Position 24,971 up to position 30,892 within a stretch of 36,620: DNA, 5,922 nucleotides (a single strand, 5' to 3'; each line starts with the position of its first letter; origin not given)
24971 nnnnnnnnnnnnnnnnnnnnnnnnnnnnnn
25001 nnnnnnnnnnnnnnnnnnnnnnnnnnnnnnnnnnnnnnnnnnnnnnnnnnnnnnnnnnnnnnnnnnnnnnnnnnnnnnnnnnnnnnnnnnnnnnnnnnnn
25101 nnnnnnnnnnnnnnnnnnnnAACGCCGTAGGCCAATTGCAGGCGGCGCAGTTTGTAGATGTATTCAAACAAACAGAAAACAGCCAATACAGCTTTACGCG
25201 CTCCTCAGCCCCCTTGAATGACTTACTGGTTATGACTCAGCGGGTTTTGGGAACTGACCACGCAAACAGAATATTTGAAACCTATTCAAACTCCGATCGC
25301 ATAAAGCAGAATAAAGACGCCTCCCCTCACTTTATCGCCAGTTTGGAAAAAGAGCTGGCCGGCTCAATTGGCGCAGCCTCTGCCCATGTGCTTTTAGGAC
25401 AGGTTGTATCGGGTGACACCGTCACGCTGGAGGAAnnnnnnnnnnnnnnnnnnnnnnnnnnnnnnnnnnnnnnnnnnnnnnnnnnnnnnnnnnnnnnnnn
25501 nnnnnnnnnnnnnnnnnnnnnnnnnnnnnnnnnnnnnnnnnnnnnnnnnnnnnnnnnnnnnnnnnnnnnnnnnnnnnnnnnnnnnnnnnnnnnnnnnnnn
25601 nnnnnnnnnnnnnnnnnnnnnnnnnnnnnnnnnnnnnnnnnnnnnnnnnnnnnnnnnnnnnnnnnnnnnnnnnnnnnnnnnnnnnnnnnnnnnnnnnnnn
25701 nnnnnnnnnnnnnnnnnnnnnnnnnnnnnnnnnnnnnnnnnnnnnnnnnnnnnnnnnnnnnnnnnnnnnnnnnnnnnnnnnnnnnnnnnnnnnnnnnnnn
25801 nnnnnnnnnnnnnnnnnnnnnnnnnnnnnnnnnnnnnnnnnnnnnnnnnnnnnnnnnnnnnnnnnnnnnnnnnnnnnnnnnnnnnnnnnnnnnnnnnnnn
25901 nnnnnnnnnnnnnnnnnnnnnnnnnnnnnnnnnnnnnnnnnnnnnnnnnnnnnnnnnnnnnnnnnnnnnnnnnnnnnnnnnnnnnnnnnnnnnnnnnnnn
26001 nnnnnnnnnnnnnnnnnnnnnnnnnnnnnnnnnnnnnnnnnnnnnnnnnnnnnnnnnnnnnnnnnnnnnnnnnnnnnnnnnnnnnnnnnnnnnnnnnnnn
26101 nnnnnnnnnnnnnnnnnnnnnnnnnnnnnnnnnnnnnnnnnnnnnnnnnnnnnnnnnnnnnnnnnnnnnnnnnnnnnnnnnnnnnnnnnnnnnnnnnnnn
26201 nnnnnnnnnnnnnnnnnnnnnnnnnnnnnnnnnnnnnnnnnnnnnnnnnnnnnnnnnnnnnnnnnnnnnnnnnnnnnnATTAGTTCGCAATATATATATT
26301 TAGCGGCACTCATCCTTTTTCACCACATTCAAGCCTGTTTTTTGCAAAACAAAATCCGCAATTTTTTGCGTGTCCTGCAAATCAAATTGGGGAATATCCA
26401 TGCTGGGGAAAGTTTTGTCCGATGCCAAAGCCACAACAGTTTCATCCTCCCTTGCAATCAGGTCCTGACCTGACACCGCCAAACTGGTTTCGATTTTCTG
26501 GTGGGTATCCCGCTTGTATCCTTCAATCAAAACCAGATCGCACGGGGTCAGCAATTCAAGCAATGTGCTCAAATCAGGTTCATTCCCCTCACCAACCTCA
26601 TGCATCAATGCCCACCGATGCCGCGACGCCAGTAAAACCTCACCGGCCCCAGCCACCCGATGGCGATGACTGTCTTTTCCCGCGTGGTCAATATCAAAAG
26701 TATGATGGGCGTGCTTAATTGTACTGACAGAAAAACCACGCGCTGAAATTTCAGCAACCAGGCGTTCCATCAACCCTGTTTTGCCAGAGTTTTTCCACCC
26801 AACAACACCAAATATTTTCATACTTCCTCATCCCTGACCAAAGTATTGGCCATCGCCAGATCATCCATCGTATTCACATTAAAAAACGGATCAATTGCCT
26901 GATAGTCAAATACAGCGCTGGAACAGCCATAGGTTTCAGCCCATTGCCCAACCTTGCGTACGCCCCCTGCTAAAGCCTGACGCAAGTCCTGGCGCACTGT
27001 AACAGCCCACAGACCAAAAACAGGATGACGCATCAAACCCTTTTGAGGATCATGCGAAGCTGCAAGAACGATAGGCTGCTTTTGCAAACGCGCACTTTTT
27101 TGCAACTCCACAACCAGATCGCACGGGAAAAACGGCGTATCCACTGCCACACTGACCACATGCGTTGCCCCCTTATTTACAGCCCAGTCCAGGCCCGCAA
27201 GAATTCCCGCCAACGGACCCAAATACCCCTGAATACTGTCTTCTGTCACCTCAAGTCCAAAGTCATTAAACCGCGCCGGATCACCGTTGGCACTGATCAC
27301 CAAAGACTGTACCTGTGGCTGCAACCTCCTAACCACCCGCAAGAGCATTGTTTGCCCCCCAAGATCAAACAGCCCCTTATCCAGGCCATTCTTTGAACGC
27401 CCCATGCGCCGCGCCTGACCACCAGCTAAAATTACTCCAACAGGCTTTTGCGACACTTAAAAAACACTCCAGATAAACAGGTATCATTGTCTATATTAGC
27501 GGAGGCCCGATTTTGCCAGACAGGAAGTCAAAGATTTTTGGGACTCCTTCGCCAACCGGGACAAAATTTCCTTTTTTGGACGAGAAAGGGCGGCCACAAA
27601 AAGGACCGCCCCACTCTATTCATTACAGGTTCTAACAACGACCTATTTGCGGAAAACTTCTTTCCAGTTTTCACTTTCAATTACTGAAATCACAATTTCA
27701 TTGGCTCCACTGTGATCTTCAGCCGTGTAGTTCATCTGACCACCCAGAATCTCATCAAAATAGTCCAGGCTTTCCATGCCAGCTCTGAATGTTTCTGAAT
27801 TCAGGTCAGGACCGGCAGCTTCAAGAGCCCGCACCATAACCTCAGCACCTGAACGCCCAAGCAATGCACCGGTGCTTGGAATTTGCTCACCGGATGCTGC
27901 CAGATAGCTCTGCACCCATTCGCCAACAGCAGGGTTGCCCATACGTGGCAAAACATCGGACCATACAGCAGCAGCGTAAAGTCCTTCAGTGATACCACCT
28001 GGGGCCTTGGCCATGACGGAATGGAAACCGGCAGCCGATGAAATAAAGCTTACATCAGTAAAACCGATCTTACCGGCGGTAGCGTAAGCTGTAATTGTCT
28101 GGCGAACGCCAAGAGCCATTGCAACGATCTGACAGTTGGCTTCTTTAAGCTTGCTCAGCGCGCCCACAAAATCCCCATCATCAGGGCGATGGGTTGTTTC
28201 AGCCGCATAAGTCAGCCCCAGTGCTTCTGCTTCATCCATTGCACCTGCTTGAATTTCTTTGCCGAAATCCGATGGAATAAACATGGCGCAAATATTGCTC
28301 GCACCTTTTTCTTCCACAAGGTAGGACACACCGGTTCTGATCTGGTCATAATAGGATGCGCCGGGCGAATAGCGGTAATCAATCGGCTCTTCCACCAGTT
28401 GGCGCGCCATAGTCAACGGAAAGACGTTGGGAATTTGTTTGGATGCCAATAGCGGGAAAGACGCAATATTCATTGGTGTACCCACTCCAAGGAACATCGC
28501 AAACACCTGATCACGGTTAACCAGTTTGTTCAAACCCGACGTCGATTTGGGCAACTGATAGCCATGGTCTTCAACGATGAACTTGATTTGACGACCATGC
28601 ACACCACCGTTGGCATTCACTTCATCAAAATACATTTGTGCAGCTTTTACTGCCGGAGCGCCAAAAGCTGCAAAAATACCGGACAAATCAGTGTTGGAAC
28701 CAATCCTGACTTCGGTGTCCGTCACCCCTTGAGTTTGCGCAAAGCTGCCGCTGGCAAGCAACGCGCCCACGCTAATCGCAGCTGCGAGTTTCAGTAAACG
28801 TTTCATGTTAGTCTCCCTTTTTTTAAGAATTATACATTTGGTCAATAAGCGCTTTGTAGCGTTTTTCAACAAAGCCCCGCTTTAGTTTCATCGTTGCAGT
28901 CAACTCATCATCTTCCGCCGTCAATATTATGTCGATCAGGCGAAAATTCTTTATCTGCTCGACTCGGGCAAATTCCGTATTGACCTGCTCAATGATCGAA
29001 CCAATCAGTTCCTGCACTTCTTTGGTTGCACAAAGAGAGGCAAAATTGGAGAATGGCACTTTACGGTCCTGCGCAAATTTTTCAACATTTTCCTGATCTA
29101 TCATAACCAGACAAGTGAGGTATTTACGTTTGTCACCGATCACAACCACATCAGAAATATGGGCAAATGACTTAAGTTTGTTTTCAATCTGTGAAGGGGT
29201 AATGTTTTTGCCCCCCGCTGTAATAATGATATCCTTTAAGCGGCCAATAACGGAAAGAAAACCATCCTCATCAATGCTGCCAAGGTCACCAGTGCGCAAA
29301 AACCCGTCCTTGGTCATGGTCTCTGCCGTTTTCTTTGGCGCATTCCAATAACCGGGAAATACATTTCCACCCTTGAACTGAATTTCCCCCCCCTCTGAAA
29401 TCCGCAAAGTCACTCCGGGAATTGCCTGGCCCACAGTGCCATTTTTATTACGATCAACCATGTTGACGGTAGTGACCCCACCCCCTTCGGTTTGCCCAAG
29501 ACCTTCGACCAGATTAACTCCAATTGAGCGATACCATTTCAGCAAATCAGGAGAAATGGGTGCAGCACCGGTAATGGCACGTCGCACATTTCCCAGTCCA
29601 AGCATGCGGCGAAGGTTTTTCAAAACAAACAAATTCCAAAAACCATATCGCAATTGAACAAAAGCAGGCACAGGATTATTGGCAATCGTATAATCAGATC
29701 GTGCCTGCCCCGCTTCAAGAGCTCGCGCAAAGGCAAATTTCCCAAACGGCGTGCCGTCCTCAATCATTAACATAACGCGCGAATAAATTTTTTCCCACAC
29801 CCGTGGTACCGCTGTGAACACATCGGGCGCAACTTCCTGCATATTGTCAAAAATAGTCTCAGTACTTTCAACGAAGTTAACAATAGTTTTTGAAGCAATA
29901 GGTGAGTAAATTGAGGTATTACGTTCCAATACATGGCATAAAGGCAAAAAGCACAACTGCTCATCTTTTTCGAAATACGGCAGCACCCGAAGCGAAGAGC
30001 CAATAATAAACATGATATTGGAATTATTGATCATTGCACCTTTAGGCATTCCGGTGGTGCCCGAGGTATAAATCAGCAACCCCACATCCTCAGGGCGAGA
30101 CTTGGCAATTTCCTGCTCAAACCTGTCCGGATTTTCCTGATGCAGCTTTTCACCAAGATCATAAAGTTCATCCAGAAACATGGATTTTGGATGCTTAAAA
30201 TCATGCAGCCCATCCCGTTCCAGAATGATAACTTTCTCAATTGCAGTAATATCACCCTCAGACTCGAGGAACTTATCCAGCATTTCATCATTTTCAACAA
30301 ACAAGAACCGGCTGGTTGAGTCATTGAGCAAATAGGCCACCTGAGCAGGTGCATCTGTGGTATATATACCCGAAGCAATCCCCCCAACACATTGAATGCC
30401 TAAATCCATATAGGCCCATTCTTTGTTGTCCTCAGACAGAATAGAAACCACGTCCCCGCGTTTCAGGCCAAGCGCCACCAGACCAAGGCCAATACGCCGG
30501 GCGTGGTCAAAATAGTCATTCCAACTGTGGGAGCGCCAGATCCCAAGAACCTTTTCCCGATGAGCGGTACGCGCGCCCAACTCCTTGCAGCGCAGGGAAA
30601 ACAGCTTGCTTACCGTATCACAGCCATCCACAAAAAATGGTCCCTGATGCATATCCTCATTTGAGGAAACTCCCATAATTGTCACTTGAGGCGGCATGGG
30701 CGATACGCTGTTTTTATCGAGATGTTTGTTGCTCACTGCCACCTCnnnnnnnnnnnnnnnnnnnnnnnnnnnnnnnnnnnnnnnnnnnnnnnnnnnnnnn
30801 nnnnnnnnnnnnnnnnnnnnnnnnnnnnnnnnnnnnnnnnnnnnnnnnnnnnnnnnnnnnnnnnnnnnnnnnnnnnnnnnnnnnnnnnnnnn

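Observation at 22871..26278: Translationally coupled module of receiver, 2-TM peptide and SLC5/STAC-fused histidine kinase, with no output domain anywhere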

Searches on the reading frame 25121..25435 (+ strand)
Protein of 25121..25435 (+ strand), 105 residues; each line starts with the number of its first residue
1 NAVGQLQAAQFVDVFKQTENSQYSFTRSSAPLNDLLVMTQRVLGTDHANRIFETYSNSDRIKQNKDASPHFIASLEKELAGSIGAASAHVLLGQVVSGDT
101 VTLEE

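Call 49: search_solved_structures(query=A3, max_evalue=10, show_alignments=4)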
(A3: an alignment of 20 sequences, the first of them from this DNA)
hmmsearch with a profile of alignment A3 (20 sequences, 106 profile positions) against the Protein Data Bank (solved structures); distinct sequences matched with E-value up to 10: 0.
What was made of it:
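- Tried and rejected: A STAC-region profile against PDB sequences also found nothing (call 49).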

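Call 57: predict_structure(alignment_id=A3)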
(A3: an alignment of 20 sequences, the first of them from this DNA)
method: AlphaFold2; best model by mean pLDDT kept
length: 105 residues; sequences in the alignment: 20
mean_pLDDT: 62.9   pTM: 0.50
mean pLDDT of the five models: 62.9, 61.9, 61.6, 60.0, 59.1
residues with pLDDT >= 90: 0; 70-90: 47; 50-70: 24; < 50: 34
segments of 3 or more residues with pLDDT < 50: 4-28, 99-105
pLDDT, mean of each block of 10 residues (from residue 1): 49 45 47 76 77 69 62 79 73 63 40
secondary structure, 60 per line:
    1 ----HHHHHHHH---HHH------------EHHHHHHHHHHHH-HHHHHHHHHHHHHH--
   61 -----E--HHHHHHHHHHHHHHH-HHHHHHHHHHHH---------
elements in order: H5-12 H32-43 H45-58 H69-83 H85-96

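Call 61: fold_search(model_id=the predicted structure, library=pdb)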
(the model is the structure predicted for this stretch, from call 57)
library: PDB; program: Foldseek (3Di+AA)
matches with E <= 10: 38; with E <= 0.001: 0
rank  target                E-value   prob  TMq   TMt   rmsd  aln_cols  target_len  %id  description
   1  5i9g_C                3.9e+00  0.11  0.30  0.11  13.2        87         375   16  Crystal structure of designed pentatricopeptide repeat protein dPPR-U8C2 in complex with its target RNA U8C2 (released 2016-04-27)
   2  2hqt_A                4.4e+00  0.06  0.25  0.23  14.4        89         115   15  Crystal structures of the interacting domains from yeast glutamyl-tRNA synthetase and tRNA aminoacylation and nuclear  (released 2006-09-05)
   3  6een_D                4.6e+00  0.13  0.32  0.13   8.3        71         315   18  Crystal structure of a designer Pentatrico Peptide RNA binding protein, bound to a complex RNA target and featuring an (released 2019-08-21)
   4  1kea                  4.6e+00  0.09  0.38  0.21  14.7       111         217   13  STRUCTURE OF A THERMOSTABLE THYMINE-DNA GLYCOSYLASE (released 2002-01-23)
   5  2kj8_MODEL_1_A        5.5e+00  0.08  0.32  0.29   9.3        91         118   16  NMR structure of fragment 87-196 from the putative phage integrase IntS of E. coli: Northeast Structural Genom (released 2009-07-07)
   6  1lli_B                5.9e+00  0.05  0.28  0.30  11.1        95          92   13  THE CRYSTAL STRUCTURE OF A MUTANT PROTEIN WITH ALTERED BUT IMPROVED HYDROPHOBIC CORE PACKING (released 1994-08-31)
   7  1v9v_MODEL_1_A        5.9e+00  0.03  0.24  0.22  12.4       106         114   11  Solution structure of putative domain of human KIAA0561 protein (released 2005-03-01)
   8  7z0t_G                6.2e+00  0.06  0.30  0.16  14.9        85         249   14  Structure of the Escherichia coli formate hydrogenlyase complex (aerobic preparation, composite structure) (released 2022-09-28)
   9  4ndz_A                6.2e+00  0.03  0.18  0.08  12.2        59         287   17  Structure of Maltose Binding Protein fusion to 2-O-Sulfotransferase with bound heptasaccharide and PAP (released 2014-03-19)
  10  6id1_J                6.6e+00  0.04  0.25  0.07  13.6       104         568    7  Cryo-EM structure of a human intron lariat spliceosome after Prp43 loaded (ILS2 complex) at 2.9 angstrom resolution (released 2019-03-13)
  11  5en6_B                6.6e+00  0.03  0.21  0.16  11.0       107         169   11  Crystal structure of the Smu1-RED complex (SeMet) of Caenorhabditis elegans (released 2016-04-20)
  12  2kil_MODEL_1_A        7.0e+00  0.21  0.52  0.33   4.2        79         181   16  NMR structure of the H103G mutant SO2144 H-NOX domain from Shewanella oneidensis in the Fe(II)CO ligation stat (released 2009-11-17)
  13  2hjm_A                7.0e+00  0.05  0.29  0.31   8.8        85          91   14  Crystal structure of a singleton protein PF1176 from P. furiosus (released 2007-07-03)
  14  6zym_O                7.4e+00  0.07  0.29  0.14  13.9        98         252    8  Human C Complex Spliceosome - High-resolution CORE (released 2020-10-14)
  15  6een_C                7.9e+00  0.07  0.32  0.13  13.5       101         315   15  Crystal structure of a designer Pentatrico Peptide RNA binding protein, bound to a complex RNA target and featuring an (released 2019-08-21)
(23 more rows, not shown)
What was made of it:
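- Tried and rejected: Four helices were predicted, but pLDDT was 63 and Foldseek against the PDB found nothing at E <= 0.001 (calls 57, 61).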

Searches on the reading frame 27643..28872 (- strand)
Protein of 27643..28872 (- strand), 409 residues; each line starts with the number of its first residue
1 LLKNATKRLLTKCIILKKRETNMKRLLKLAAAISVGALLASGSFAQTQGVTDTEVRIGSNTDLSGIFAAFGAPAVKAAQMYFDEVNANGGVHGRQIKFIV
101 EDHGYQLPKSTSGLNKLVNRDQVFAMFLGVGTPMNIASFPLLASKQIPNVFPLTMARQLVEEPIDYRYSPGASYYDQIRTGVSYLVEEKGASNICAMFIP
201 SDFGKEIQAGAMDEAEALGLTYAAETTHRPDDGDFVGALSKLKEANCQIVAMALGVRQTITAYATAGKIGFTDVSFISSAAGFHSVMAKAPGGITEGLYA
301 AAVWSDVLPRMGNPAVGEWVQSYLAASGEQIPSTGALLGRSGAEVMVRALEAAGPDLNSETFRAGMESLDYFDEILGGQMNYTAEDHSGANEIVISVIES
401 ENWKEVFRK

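Call 34: search_protein_families(library=pfam, proteins=[window:27643-28872:-], max_evalue=0.00001)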
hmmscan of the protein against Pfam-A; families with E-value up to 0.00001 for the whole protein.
window:27643-28872:- (409 aa): 2 families
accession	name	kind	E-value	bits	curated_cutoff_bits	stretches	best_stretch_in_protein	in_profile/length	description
PF13458.12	Peripla_BP_6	-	4.1e-64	217.8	31.7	1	54-396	1-336/343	Periplasmic binding protein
PF13433.12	Peripla_BP_5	-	2.4e-07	30.7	27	1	56-127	2-73/363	Periplasmic binding protein domain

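Call 119: search_protein_families(library=ncbifam, proteins=[window:27643-28872:-], max_evalue=1e-10)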
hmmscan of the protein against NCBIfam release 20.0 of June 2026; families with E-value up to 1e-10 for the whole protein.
window:27643-28872:- (409 aa): 1 family
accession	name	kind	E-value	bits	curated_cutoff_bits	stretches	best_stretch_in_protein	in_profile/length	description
TIGR03407.1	urea_ABC_UrtA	exception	5e-11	42.1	492.75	1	55-271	1-216/361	urea ABC transporter substrate-binding protein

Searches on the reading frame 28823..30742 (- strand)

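Call 34: search_protein_families(library=pfam, proteins=[window:28823-30742:-], max_evalue=0.00001)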
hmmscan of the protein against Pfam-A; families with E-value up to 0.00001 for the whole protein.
window:28823-30742:- (639 aa): 2 families
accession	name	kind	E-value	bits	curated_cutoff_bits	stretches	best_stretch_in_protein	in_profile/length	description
PF00501.34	AMP-binding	-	4.4e-61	207.2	29.9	1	57-466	6-384/384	AMP-binding enzyme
PF23562.2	AMP-binding_C_3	-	8.4e-12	46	20.8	1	504-638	2-121/124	AMP-binding enzyme C-terminal domain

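Call 119: search_protein_families(library=ncbifam, proteins=[window:28823-30742:-], max_evalue=1e-10)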
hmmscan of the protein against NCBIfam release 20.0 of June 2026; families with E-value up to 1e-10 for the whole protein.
window:28823-30742:- (639 aa): 82 families (the best 25 are shown)
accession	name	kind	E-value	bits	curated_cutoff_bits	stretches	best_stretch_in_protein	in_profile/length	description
NF038343.1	ligase_FadD11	exception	6.4e-117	391.4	950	1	67-638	24-582/585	fatty acid--CoA ligase FadD11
NF004837.0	PRK06187.1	subfamily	3.6e-67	226.8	476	2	380-538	282-457/531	long-chain-fatty-acid--CoA ligase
NF005801.1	PRK07656.1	equivalog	6.2e-53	180.2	657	2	378-536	273-436/500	FadD3 family acyl-CoA ligase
NF005702.0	PRK07514.1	subfamily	2.6e-47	161.3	558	2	385-536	271-433/506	malonyl-CoA synthase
NF005714.0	PRK07529.1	subfamily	4.7e-45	154.1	632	2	384-536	338-508/640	acyl-CoA synthetase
NF004114.0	PRK05605.1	equivalog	1.2e-44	152.6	766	1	379-540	333-506/575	long-chain-fatty-acid--CoA ligase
NF009233.0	PRK12583.1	subfamily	3e-42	144.8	832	2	426-537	375-484/558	fatty acid CoA ligase family protein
NF041592.1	carboxyl_red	equivalog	8.2e-41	139.6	1300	2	62-325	68-341/1160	carboxylic acid reductase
TIGR01923.1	menE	equivalog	9.8e-41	140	330.15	1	384-538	224-383/442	o-succinylbenzoate--CoA ligase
NF005307.0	PRK06839.1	equivalog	1e-40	139.8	748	2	383-538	263-428/496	o-succinylbenzoate--CoA ligase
NF006182.0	PRK08316.1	subfamily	3.9e-40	137.8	663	2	58-319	23-274/523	fatty acyl-CoA synthetase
NF052269.1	Staph_lig_FadD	equivalog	3.1e-39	134.7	650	1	383-541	264-432/499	long-chain-fatty-acid--CoA ligase FadD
NF002966.0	PRK03640.1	equivalog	9e-38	130.1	556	1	385-538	255-417/483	o-succinylbenzoate--CoA ligase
NF006181.0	PRK08314.1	subfamily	3.4e-36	124.6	705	2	404-541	340-490/563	long-chain-fatty-acid--CoA ligase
NF006572.0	PRK09088.1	equivalog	4.2e-36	124.6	696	1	389-536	262-421/491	acyl-CoA synthetase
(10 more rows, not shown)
